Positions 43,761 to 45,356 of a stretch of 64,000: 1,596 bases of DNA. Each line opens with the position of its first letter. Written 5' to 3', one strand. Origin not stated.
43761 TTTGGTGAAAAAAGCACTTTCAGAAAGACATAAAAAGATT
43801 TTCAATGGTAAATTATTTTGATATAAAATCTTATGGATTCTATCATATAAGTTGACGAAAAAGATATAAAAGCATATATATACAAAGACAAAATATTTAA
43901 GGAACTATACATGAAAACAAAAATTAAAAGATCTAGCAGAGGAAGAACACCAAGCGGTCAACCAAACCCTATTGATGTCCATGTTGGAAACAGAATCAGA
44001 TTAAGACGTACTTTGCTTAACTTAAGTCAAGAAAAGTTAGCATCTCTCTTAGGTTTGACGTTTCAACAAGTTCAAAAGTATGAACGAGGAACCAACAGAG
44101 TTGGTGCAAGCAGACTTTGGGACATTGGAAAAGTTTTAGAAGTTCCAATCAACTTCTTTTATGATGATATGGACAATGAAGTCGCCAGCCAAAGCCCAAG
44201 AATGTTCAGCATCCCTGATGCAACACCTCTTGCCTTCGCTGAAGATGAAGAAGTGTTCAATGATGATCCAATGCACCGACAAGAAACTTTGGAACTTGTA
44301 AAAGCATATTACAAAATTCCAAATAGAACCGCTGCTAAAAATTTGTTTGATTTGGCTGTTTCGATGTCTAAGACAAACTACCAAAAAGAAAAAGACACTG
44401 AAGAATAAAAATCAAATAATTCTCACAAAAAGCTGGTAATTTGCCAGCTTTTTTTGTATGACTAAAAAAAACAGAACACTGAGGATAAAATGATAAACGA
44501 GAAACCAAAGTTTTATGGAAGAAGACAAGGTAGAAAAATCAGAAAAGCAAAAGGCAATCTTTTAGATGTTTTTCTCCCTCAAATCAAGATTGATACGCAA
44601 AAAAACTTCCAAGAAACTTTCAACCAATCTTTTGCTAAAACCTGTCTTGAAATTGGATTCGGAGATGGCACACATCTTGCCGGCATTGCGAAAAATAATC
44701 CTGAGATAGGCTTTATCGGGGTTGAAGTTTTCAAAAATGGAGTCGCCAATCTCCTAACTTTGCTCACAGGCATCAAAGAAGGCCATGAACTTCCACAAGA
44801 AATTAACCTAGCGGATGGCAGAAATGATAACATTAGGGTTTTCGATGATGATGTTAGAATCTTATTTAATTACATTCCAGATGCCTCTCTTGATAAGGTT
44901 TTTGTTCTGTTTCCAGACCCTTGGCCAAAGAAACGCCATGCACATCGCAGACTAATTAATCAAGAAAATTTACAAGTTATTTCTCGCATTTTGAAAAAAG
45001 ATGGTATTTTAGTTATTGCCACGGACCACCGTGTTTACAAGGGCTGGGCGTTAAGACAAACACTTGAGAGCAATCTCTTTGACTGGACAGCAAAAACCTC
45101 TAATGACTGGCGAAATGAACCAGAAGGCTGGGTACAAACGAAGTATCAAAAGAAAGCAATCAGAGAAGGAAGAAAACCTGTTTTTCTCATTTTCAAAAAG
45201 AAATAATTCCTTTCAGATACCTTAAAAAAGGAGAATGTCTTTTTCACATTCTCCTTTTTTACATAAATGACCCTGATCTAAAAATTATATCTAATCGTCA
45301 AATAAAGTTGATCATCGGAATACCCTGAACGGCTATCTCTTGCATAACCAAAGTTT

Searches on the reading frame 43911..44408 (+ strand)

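Call 68: search_protein_families(library=pfam, proteins=[window:43911-44408:+], max_evalue=0.001)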
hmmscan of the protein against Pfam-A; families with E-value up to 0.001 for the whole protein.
window:43911-44408:+ (165 aa): 2 families
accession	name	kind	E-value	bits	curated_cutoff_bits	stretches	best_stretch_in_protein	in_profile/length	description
PF01381.28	HTH_3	-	1.5e-11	44.6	23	1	29-82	1-54/55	Helix-turn-helix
PF13560.12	HTH_31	-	4.9e-05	24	27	1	25-79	2-57/64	Helix-turn-helix domain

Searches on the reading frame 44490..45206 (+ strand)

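Call 68: search_protein_families(library=pfam, proteins=[window:44490-45206:+], max_evalue=0.001)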
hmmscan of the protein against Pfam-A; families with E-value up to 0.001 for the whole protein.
window:44490-45206:+ (238 aa): 1 family
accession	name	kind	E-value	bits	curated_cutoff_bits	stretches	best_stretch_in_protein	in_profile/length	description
PF02390.23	Methyltransf_4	-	4.8e-41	140.5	24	1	50-229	3-169/173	Putative methyltransferase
